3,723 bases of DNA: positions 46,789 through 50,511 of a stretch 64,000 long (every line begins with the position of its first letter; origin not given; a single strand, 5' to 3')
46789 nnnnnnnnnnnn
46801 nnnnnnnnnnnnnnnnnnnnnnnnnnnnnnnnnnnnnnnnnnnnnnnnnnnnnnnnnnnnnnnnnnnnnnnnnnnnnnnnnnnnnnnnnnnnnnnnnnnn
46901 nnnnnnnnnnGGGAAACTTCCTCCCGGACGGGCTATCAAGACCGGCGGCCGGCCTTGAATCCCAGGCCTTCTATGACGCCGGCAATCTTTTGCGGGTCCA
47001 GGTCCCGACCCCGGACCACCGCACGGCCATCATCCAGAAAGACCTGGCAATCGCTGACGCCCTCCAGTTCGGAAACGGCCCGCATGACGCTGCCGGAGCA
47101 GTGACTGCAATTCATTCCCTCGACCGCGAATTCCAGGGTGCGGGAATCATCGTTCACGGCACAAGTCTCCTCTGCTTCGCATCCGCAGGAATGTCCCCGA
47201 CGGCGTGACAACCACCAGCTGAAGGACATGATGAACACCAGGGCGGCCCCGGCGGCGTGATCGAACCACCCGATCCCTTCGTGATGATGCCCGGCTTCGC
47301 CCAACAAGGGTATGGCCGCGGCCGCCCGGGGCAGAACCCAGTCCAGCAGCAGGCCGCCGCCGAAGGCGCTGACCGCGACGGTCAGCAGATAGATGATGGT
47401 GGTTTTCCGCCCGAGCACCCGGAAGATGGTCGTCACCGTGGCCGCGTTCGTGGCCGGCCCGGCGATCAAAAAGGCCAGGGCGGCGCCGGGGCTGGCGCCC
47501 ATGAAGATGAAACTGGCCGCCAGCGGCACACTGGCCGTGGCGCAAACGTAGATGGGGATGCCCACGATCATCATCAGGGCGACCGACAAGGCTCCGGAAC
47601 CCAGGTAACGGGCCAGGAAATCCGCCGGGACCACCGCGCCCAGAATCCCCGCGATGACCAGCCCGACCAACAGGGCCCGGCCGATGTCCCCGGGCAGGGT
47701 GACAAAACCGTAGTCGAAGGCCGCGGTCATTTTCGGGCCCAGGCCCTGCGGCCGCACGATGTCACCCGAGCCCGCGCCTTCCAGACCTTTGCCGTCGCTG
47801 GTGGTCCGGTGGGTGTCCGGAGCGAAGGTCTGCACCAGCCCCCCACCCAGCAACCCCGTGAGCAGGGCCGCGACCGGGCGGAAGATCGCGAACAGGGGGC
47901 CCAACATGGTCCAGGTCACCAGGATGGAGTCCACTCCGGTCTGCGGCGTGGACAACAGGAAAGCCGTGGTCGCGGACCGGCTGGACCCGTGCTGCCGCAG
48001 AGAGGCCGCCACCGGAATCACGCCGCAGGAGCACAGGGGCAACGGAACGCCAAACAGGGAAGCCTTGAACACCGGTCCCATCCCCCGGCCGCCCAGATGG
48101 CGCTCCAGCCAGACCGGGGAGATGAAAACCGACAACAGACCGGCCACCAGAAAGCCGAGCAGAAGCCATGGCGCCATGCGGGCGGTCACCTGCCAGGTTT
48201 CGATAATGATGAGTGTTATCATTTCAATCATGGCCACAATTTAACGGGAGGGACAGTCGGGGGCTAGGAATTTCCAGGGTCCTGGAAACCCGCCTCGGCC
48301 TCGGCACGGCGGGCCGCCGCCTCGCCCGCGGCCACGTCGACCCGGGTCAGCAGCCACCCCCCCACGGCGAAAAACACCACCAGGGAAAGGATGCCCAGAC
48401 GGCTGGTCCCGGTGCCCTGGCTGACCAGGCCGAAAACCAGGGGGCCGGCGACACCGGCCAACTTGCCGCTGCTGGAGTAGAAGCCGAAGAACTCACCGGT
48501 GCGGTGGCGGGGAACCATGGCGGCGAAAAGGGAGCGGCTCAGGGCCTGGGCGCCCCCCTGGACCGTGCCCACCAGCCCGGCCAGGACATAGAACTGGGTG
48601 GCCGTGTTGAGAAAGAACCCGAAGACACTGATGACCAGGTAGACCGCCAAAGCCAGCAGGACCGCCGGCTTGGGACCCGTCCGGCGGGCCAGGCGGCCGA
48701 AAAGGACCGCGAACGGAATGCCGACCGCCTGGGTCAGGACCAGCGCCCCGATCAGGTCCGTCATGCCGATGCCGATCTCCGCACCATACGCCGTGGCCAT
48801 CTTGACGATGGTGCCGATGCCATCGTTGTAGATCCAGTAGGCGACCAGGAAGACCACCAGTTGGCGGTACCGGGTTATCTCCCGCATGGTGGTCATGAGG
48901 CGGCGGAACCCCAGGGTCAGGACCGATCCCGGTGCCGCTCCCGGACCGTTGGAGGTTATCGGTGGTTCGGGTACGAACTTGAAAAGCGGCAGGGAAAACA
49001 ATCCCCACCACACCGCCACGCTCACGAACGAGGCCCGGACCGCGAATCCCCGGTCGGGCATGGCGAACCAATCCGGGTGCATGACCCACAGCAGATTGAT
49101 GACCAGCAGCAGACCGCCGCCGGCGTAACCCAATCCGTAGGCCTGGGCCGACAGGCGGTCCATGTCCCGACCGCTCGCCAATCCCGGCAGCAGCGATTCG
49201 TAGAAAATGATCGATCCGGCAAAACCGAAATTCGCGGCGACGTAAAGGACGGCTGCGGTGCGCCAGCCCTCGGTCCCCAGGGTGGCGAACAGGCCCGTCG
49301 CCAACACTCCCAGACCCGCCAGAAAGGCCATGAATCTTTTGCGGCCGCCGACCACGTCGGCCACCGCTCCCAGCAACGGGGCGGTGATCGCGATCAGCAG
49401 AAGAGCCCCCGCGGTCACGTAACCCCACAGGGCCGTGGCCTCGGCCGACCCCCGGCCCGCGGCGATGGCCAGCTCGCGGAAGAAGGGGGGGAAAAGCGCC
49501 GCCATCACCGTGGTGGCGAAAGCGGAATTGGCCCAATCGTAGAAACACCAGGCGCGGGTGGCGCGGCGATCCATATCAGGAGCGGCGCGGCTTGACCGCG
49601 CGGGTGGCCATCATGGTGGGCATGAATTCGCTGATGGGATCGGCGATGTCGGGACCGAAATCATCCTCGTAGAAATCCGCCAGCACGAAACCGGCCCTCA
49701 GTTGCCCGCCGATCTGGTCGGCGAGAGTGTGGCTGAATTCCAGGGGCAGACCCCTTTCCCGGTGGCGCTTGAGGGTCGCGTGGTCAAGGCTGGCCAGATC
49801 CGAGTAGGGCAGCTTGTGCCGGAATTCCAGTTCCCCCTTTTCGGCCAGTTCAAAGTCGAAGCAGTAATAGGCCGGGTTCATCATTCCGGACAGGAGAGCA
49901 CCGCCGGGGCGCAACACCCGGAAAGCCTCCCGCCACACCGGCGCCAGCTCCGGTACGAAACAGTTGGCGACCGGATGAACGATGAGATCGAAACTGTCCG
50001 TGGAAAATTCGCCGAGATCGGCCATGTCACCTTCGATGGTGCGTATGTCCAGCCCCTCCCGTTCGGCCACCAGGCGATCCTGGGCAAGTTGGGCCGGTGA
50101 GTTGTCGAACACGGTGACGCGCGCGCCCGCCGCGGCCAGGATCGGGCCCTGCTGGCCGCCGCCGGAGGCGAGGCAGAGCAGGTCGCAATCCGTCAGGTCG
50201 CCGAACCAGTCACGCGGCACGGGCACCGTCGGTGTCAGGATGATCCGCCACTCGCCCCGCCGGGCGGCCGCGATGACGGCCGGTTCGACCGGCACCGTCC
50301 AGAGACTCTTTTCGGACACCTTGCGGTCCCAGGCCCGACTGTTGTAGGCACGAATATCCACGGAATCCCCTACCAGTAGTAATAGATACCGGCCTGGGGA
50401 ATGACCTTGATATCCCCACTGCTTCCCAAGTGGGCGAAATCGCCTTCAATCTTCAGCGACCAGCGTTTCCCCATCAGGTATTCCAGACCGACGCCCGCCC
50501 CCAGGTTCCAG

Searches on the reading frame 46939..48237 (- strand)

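Call 28: search_protein_families(library=ncbifam, proteins=[window:46939-48237:-], max_evalue=0.000001)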
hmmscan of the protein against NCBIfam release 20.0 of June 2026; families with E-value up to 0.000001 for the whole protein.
window:46939-48237:- (433 aa): 8 families
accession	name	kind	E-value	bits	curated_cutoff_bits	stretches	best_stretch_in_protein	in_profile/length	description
NF033936.1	CuZnOut_SO0444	equivalog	4e-103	345.2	300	2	15-147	2-134/351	SO_0444 family Cu/Zn efflux transporter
NF040736.1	efflux_SaoE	equivalog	3.6e-49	167.9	325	1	5-302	2-298/352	efflux transporter SaoE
NF047957.1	CopZ_AFE_1862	equivalog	1.2e-12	48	85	1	369-429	2-61/62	CopZ family metallochaperone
NF033795.1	chaper_CopZ_Bs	exception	8.5e-10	38.7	91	1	370-426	4-62/66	copper chaperone CopZ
NF033794.2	chaper_CopZ_Eh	exception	1e-09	38.4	95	1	369-429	3-65/68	copper chaperone CopZ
TIGR00003.1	TIGR00003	subfamily_domain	9.5e-09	35.4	62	1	369-427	3-63/66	copper ion binding protein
NF033556.1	MerTP_fusion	equivalog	3.3e-07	30.1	180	0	361-428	115-184/186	mercuric transport protein MerTP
NF041115.1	UxxU_metal_bind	equivalog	3.9e-07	30.1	95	1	366-428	4-68/74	metal-binding (seleno)protein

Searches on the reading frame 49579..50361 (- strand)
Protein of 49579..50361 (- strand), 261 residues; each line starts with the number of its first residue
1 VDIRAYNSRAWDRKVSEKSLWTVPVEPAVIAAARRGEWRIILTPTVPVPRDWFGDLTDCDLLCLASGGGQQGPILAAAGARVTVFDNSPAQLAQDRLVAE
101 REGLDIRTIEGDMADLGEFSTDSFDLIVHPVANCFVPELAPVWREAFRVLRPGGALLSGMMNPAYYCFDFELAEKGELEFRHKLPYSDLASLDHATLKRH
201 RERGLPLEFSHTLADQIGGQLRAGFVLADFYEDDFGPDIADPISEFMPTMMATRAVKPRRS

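Call 29: search_protein_families(library=ncbifam, proteins=[window:49579-50361:-], max_evalue=0.000001)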
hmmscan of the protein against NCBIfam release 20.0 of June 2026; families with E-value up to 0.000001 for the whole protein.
window:49579-50361:- (261 aa): 1 family
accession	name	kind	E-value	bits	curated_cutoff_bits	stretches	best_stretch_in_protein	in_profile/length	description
NF043040.1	corrin_prot_MT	hypoth_equivalog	9.7e-07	28.4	180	0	66-157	50-146/216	corrinoid protein-associated methyltransferase CpaM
